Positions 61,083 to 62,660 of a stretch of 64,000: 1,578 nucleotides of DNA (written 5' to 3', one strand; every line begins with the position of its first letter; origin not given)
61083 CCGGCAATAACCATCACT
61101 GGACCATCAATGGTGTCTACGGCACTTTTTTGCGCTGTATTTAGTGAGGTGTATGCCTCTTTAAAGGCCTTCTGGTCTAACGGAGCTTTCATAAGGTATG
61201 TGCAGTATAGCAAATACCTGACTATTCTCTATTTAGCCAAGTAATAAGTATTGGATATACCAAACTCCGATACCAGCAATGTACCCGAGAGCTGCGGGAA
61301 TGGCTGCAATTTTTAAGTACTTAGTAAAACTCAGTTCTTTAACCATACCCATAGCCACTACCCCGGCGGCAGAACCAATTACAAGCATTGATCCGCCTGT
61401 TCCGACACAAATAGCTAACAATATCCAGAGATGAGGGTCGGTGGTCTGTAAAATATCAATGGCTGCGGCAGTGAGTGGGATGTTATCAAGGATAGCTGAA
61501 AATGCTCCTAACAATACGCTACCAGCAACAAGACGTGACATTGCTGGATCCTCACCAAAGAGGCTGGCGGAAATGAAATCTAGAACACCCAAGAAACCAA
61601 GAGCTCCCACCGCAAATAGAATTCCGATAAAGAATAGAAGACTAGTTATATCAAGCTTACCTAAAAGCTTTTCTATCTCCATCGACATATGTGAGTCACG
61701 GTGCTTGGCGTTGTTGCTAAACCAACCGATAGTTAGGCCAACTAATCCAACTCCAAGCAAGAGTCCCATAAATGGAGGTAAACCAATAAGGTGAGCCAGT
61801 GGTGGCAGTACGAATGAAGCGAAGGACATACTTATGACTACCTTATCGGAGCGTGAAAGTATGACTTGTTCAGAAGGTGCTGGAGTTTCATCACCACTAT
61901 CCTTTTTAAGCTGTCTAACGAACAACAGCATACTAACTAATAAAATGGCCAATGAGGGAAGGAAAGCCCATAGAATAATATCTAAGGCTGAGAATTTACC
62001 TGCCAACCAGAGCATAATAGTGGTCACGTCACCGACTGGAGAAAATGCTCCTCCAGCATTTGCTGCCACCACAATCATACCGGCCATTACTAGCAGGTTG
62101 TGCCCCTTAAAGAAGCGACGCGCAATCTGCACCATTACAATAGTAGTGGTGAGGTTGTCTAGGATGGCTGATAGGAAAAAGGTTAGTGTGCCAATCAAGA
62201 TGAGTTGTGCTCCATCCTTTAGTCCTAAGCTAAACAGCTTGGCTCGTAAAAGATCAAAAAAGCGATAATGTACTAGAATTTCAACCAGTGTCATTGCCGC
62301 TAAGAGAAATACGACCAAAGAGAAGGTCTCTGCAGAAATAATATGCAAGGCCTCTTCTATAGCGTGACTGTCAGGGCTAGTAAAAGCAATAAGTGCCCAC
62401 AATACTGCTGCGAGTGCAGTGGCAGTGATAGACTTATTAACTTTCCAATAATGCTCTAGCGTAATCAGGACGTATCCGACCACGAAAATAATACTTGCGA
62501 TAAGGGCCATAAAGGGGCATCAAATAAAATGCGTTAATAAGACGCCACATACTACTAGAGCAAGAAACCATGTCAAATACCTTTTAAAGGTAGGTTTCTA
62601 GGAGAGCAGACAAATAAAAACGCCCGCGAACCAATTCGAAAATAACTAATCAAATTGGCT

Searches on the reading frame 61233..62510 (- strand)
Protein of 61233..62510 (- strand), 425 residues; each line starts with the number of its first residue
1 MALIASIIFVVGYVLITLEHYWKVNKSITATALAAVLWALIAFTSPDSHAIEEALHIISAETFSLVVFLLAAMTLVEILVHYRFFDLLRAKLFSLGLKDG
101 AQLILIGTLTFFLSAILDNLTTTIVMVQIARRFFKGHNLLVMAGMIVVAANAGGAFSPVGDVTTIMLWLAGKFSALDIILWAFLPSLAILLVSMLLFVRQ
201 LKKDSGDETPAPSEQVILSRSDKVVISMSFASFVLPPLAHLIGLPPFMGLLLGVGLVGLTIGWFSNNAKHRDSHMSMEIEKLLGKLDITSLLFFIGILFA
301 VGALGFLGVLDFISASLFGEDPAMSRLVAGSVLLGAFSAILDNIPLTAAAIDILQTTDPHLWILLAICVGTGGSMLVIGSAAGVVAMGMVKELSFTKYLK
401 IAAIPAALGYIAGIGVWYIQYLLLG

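Call 52: find_encoding_contigs(protein=window:61233-62510:-, flank=10000, max_places=4)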
Protein window:61233-62510:- (425 aa): 4 contigs read that carry it; 3 places shown.
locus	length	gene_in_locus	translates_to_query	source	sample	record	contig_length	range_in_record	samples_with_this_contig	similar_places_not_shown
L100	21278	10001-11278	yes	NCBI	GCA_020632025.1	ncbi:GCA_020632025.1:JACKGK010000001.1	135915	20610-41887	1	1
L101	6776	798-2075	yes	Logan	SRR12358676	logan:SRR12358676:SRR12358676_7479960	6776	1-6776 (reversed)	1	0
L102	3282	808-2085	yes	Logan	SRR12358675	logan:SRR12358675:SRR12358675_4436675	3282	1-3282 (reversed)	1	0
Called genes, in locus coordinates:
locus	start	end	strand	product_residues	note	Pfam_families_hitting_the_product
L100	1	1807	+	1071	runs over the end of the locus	PF04563:RNA_pol_Rpb2_1, PF04561:RNA_pol_Rpb2_2, PF04565:RNA_pol_Rpb2_3, PF10385:RNA_pol_Rpb2_45, PF00562:RNA_pol_Rpb2_6, PF04560:RNA_pol_Rpb2_7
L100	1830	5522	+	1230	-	PF04997:RNA_pol_Rpb1_1, PF00623:RNA_pol_Rpb1_2, PF04983:RNA_pol_Rpb1_3, PF05000:RNA_pol_Rpb1_4 (weak), PF04998:RNA_pol_Rpb1_5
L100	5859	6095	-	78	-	-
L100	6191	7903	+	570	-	PF01807:Zn_ribbon_DnaG, PF08275:DNAG_N, PF01751:Toprim, PF13155:Toprim_2, PF13362:Toprim_3 (weak), PF13662:Toprim_4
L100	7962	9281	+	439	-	PF03979:Sigma70_r1_1, PF00140:Sigma70_r1_2, PF04542:Sigma70_r2, PF04539:Sigma70_r3, PF04545:Sigma70_r4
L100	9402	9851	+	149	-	PF00293:NUDIX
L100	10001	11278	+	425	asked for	PF03600:CitMHS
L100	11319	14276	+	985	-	PF00580:UvrD-helicase, PF13245:AAA_19, PF13604:AAA_30 (faint), PF13361:UvrD_C, PF13538:UvrD_C_2 (faint), PF12705:PDDEXK_1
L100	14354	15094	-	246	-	PF13462:Thioredoxin_4, PF01323:DSBA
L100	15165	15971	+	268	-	PF02673:BacA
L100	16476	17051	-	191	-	PF13482:RNase_H_2, PF10108:DNA_pol_B_exo2 (faint)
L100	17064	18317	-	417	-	PF13393:tRNA-synt_His, PF00587:tRNA-synt_2b, PF03129:HGTP_anticodon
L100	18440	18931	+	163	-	-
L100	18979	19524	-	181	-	PF03703:bPH_2 (weak)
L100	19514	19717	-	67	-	-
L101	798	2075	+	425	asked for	PF03600:CitMHS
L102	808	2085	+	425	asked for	PF03600:CitMHS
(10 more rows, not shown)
